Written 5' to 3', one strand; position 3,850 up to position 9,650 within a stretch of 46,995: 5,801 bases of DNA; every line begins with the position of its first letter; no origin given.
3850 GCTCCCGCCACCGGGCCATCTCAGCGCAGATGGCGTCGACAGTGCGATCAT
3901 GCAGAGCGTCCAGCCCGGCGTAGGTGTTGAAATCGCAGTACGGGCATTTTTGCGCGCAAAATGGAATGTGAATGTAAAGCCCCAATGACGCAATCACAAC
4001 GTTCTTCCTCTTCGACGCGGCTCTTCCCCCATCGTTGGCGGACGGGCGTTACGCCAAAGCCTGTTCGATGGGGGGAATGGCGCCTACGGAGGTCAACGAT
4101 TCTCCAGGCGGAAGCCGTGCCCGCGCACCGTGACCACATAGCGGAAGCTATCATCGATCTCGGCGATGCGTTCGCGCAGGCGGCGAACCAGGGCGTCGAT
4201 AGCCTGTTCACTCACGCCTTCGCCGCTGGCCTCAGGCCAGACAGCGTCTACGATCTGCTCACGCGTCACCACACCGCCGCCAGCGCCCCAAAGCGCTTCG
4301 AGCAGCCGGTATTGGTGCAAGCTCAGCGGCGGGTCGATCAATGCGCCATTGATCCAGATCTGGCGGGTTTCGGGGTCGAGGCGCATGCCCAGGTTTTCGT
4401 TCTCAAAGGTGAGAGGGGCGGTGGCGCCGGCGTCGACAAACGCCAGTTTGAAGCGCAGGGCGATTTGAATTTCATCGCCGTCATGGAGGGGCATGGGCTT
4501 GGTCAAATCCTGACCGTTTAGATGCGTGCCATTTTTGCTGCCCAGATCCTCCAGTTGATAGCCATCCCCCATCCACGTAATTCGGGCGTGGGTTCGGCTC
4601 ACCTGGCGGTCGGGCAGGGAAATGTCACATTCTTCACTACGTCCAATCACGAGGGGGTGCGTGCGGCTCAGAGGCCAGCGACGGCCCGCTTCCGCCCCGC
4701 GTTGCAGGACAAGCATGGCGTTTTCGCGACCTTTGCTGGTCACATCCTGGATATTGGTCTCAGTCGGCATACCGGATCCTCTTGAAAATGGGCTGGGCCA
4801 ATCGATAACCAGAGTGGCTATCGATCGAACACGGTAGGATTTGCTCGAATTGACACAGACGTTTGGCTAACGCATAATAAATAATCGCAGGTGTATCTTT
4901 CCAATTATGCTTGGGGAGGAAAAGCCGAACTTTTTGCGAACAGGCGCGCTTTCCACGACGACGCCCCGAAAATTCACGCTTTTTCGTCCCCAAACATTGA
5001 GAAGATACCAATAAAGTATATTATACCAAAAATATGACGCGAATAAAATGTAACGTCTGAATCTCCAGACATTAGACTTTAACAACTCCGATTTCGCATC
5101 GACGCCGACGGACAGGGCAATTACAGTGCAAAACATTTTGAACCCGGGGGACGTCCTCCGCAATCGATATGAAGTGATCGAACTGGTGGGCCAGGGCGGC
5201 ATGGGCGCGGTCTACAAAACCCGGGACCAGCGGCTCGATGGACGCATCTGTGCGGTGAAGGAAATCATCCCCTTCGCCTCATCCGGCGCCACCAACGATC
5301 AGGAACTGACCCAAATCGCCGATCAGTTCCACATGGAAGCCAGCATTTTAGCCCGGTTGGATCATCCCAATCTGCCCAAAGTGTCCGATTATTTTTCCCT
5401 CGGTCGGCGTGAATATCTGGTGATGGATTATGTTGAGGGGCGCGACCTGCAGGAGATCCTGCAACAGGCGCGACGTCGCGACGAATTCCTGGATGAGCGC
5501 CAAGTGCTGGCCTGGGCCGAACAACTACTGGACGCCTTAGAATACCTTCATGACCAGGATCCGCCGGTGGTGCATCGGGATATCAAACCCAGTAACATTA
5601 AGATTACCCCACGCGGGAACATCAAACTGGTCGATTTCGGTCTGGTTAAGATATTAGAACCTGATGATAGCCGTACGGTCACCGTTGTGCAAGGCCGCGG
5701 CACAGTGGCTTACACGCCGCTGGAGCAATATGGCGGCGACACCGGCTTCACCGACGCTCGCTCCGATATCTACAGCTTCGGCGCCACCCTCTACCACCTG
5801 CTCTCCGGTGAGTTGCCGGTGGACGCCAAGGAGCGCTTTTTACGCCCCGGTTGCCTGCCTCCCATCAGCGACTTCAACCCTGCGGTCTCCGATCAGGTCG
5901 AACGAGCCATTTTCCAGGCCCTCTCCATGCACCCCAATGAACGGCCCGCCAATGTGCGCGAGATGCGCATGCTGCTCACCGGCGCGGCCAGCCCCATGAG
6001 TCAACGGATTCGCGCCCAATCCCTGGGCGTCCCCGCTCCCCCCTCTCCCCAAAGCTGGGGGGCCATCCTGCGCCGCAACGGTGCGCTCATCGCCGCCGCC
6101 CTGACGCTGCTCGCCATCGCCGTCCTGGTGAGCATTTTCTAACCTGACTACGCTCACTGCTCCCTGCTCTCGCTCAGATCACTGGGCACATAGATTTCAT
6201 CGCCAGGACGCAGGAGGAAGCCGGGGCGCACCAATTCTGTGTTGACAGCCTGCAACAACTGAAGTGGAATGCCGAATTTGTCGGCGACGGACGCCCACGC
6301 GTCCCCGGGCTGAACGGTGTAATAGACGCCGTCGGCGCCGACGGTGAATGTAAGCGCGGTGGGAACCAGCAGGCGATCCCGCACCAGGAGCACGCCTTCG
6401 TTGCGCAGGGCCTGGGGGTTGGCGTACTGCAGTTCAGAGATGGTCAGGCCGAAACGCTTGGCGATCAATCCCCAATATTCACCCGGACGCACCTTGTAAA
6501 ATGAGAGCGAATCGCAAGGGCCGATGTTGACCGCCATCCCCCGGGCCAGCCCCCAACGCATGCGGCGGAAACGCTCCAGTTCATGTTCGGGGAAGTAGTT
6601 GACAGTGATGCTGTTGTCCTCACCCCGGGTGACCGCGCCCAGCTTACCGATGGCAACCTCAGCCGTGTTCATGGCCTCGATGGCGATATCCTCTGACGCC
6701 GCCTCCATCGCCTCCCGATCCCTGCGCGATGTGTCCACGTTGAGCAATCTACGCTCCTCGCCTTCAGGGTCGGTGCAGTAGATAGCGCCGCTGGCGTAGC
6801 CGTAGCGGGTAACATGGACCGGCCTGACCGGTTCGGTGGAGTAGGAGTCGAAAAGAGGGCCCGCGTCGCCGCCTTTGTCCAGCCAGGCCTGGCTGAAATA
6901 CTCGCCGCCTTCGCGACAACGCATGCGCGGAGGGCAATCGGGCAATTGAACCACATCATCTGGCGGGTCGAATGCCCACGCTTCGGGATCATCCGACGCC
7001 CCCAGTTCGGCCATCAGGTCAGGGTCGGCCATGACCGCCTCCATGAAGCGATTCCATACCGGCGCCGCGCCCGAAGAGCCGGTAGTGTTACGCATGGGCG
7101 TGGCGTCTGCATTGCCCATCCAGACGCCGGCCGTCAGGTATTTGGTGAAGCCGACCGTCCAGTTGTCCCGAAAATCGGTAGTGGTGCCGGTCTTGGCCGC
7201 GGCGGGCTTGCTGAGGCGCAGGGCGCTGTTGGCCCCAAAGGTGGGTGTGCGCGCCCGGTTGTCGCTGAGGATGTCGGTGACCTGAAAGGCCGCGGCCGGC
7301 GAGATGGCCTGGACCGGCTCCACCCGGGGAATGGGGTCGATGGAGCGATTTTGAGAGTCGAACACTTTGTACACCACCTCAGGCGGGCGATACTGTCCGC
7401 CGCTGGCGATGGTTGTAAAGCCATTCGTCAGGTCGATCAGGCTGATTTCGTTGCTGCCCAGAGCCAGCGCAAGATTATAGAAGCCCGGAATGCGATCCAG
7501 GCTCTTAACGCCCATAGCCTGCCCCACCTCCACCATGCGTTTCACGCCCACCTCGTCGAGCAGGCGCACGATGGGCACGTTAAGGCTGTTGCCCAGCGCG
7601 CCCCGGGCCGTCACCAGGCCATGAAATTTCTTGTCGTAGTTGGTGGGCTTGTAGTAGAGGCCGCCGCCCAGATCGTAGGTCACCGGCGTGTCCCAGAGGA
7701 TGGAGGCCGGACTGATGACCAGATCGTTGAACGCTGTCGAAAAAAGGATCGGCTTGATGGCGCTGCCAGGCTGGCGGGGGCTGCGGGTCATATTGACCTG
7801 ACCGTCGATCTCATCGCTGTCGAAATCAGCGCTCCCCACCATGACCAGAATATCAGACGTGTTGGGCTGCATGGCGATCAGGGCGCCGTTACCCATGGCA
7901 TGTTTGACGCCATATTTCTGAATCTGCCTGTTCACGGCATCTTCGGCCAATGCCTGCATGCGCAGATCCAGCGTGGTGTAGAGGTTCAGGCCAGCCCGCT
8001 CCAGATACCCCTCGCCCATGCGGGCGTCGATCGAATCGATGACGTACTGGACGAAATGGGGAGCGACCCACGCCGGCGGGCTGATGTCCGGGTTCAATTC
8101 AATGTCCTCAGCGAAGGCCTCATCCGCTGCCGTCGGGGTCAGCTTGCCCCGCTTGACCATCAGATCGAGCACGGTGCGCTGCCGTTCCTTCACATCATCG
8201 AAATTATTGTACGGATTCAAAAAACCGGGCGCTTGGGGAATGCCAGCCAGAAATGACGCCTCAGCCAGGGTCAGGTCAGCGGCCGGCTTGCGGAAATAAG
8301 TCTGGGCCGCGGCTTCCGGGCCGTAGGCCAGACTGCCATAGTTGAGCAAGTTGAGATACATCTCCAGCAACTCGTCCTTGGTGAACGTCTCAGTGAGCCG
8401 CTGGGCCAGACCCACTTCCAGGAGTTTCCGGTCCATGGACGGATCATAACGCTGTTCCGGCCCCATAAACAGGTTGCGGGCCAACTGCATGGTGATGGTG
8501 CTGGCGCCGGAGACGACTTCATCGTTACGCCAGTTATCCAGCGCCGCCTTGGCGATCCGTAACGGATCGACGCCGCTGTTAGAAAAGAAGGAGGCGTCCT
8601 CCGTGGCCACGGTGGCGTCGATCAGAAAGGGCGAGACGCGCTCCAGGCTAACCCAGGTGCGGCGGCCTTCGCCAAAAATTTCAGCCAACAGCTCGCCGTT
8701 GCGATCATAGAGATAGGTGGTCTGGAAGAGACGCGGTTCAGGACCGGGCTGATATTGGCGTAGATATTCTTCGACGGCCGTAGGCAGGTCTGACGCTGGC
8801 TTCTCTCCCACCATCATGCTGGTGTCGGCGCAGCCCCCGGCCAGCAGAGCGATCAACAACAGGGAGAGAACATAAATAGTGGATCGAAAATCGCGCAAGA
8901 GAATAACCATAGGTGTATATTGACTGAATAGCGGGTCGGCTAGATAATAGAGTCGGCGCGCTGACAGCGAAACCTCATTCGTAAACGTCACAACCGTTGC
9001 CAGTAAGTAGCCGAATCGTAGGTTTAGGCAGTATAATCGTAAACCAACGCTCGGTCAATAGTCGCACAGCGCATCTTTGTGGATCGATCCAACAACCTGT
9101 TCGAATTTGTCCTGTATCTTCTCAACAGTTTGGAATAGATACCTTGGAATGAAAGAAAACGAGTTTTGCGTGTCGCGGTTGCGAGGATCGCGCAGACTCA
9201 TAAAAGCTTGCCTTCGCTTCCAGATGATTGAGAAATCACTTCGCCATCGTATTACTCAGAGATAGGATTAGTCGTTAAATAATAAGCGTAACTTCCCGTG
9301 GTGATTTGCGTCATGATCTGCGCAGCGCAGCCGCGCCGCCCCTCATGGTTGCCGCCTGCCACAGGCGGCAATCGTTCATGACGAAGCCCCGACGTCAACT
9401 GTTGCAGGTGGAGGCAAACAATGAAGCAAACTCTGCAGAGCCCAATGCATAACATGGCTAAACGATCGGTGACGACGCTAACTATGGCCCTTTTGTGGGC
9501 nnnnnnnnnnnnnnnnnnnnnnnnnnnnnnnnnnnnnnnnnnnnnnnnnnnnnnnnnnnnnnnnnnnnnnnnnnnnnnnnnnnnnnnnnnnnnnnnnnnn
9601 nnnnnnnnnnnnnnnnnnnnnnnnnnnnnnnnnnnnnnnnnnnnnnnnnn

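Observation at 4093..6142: Divergent FHA + winged-helix regulator / Ser/Thr kinase module across an AT-rich control region with a dyad operator candidate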

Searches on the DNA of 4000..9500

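Call 8: search_rna_families(source=window, start=4000, end=9500, threshold=evalue, max_evalue=1)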
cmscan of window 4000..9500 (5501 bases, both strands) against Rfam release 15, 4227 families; matches with E-value up to 1: 0.
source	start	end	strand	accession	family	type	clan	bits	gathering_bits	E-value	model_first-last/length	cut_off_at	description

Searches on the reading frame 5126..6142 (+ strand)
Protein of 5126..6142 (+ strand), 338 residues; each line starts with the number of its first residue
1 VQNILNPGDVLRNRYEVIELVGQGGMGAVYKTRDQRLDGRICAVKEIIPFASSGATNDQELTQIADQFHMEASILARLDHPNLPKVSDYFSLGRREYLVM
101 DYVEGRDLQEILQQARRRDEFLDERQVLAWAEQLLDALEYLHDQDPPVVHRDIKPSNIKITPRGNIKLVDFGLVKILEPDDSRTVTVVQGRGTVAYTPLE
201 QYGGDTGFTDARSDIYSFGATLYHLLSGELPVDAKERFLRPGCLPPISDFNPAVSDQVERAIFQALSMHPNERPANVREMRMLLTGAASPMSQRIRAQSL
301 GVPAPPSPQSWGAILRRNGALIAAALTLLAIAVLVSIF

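Call 4: search_protein_families(library=pfam, proteins=[window:5126-6142:+], max_evalue=0.01)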
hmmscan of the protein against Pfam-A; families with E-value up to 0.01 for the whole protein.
window:5126-6142:+ (338 aa): 5 families
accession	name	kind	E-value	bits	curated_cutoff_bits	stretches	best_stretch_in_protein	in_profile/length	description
PF00069.31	Pkinase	-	5.6e-42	144.4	31.7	1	15-236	1-201/263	Protein kinase domain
PF07714.23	PK_Tyr_Ser-Thr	-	2.4e-27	96.3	23.1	1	17-236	3-209/258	Protein tyrosine and serine/threonine kinase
PF03109.22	ABC1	-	1.4e-06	28.1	22.9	1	80-183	129-223/244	ABC1 atypical kinase-like domain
PF01636.29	APH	-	3.8e-06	27.3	23.2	1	54-175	86-198/239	Phosphotransferase enzyme family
PF14531.12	Kinase-like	-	0.0016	18.2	25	1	108-235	128-254/289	Kinase-like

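Call 5: search_protein_families(library=ncbifam, proteins=[window:5126-6142:+], max_evalue=0.01)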
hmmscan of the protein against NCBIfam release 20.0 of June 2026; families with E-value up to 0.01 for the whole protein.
window:5126-6142:+ (338 aa): 17 families
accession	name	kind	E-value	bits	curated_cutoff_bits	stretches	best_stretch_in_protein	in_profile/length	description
NF033483.0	PknB_PASTA_kin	equivalog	2.5e-60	205.1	450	1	8-291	2-272/563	Stk1 family PASTA domain-containing Ser/Thr kinase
NF047741.1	antiphage_MADS6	equivalog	1.3e-42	146.2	460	2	5-144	487-610/612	methylation-associated defense system protein kinase MAD6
NF038150.1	lanthi_synth_IV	equivalog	7.5e-37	127.1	650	1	10-297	186-460/851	class IV lanthionine synthetase LanL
NF052427.1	StpK7MSMEG_1200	equivalog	4.6e-33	114.5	900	1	14-235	8-212/601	serine/threonine protein kinase StpK7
NF033442.0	BREX_PglW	equivalog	1.8e-22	79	990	1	6-281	505-763/1391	BREX system serine/threonine kinase PglW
NF009651.0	PRK13184.1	equivalog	2.2e-20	72.3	839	1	13-282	2-285/932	serine/threonine-protein kinase PknD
TIGR03903.1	TOMM_kin_cyc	equivalog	1.3e-16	59.7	705.75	1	63-230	20-187/1267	TOMM system kinase/cyclase fusion protein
NF038151.1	lanthi_synth_III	equivalog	1.6e-16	59.9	575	1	10-183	217-392/833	class III lanthionine synthetase LanKC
NF043056.1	T4SS_LegK1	equivalog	2.8e-12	46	550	1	93-223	151-281/516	Dot/Icm T4SS effector kinase LegK1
NF053615.1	SerThrKinAfsKStmc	equivalog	4.5e-09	35.5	1300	1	15-231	15-212/809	protein serine/threonine kinase AfsK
NF011463.0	PRK14879.1-4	equivalog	1.5e-07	31.1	188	1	66-186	63-172/237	Kae1-associated kinase Bud32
NF058632.1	SerThrKinPrkT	equivalog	2.7e-07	29.9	280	1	11-172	19-163/322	serine/threonine protein kinase PrkT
TIGR03724.2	arch_bud32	equivalog_domain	2e-06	27.5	125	1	89-185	61-142/193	KEOPS complex kinase/ATPase Bud32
NF011464.0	PRK14879.1-7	equivalog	0.00014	21.7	246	1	94-178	79-153/221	Kae1-associated kinase Bud32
TIGR01982.1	UbiB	equivalog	0.0016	17.1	487.55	1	89-186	225-315/436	2-polyprenylphenol 6-hydroxylase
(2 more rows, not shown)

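Call 72: find_related_loci(query=window:5126-6142:+, collection=metagenome_contigs, flank=2500)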
Query window:5126-6142:+ (338 aa) in metagenome_contigs; peptide patterns used: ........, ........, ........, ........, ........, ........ (x = any residue, [..] = any of these).
600 stretches matched a pattern (row limit reached: there are more); 542 encode a relative of the query (tblastn E <= 1e-3); the best 80 are kept; 80 distinct loci.
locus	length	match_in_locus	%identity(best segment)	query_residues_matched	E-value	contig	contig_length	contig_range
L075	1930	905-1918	95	1-338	0e+0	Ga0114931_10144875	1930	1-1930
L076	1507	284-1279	69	1-337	2e-173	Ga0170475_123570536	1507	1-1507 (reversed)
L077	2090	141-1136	69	1-337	6e-168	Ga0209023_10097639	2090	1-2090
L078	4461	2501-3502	69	1-338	1e-155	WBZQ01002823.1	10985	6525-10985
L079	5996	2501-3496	67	1-337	2e-152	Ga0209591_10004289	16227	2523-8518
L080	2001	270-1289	66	1-337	2e-163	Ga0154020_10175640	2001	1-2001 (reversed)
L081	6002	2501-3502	67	1-338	6e-151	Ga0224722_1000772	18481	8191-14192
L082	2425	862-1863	65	1-338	1e-159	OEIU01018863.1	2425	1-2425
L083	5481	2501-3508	68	1-337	1e-149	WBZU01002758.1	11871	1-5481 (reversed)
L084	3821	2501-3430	70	4-318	6e-151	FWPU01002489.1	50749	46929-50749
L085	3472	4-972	67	10-338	5e-150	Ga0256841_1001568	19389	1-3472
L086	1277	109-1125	66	1-338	6e-160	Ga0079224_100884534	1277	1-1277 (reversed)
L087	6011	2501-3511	66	1-338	6e-146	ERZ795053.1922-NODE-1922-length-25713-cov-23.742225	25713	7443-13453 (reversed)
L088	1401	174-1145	66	1-322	6e-159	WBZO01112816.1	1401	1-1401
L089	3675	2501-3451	65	1-318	4e-145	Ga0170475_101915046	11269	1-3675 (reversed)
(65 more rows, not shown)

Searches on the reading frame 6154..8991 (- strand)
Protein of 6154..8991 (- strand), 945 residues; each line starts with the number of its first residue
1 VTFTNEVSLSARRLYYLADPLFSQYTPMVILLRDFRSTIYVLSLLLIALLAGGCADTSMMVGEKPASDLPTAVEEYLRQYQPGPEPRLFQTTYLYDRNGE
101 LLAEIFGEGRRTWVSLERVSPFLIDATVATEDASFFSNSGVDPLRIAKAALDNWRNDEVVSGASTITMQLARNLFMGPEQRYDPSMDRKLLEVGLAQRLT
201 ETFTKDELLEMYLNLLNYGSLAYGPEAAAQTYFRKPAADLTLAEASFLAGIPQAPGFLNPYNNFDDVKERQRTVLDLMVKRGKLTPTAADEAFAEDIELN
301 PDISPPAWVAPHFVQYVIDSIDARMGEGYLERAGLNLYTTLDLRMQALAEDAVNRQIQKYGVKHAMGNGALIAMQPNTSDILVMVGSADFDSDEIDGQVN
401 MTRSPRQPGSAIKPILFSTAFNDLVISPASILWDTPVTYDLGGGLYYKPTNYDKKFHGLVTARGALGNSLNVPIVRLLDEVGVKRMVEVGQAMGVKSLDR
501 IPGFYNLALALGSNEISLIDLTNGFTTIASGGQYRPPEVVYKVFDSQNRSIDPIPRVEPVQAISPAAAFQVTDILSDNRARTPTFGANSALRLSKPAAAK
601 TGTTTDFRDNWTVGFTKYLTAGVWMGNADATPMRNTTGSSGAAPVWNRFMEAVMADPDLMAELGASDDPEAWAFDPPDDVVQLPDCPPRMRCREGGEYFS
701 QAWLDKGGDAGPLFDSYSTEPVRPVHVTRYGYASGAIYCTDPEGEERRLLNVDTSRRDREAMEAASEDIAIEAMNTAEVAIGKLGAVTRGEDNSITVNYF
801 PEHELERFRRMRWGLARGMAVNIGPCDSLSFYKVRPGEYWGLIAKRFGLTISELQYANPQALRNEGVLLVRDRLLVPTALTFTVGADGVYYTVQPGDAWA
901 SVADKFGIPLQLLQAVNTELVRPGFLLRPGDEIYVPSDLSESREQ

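Call 4: search_protein_families(library=pfam, proteins=[window:6154-8991:-], max_evalue=0.01)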
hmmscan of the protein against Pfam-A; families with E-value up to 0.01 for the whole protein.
window:6154-8991:- (945 aa): 3 families
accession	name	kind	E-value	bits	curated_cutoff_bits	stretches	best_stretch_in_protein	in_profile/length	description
PF00912.28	Transgly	-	5.3e-55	186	27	1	99-278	2-177/178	Transglycosylase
PF00905.27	Transpeptidase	-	9.9e-24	84.5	22.1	1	369-651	1-299/299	Penicillin binding protein transpeptidase domain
PF01476.26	LysM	-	1.2e-15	57.6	20.9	2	891-936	1-43/43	LysM domain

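Call 5: search_protein_families(library=ncbifam, proteins=[window:6154-8991:-], max_evalue=0.01)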
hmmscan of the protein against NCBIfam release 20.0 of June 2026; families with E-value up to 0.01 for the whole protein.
window:6154-8991:- (945 aa): 21 families
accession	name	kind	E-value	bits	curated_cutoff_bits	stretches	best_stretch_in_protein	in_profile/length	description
TIGR02074.1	PBP_1a_fam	subfamily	3.1e-139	465.2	508.75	1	110-655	1-534/535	PBP1A family penicillin-binding protein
TIGR02073.1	PBP_1c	equivalog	1.6e-132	443.5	494.2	1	92-655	12-545/728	penicillin-binding protein 1C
NF051885.1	tranpepglycosPbpC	equivalog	3.8e-122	409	900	1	53-654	23-594/632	multimodular transpeptidase-transglycosylase PbpC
TIGR02071.1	PBP_1b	equivalog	1.2e-81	275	717.75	1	110-655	146-684/729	penicillin-binding protein 1B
NF008643.0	PRK11636.1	equivalog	1.4e-77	261.7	1263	2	88-365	44-315/850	peptidoglycan glycosyltransferase/peptidoglycan DD-transpeptidase MrcA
NF008414.0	PRK11240.1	equivalog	4.1e-75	253.3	1121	1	111-656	64-567/774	peptidoglycan glycosyltransferase PbpC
NF038276.1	strep_PBP2A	exception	1.5e-60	205.3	1100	1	90-639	76-620/716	penicillin-binding protein PBP2A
NF007061.0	PRK09506.1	equivalog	4e-59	200.2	1120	1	110-652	210-745/825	bifunctional glycosyl transferase/transpeptidase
NF011423.0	PRK14850.1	equivalog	1.2e-58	199.1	1275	1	110-653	156-692/764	penicillin-binding protein 1b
NF038272.1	strep_PBP1A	exception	8.2e-54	183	1075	1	92-605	51-560/658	penicillin-binding protein PBP1A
NF038274.1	strep_PBP1B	exception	4.9e-49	167.3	1225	2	330-659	340-668/745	penicillin-binding protein PBP1B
TIGR02070.1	mono_pep_trsgly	equivalog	1.1e-34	119.9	182.65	1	110-279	54-219/224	monofunctional biosynthetic peptidoglycan transglycosylase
NF010008.0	PRK13481.1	equivalog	7.6e-19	68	270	1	109-293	78-264/269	glycosyltransferase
TIGR03423.1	pbp2_mrdA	equivalog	6.9e-17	61.2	455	1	332-495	224-390/593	penicillin-binding protein 2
NF042931.1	SAG1386_EF1546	equivalog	1.9e-10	41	80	1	887-935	108-157/158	SAG1386/EF1546 family surface-associated protein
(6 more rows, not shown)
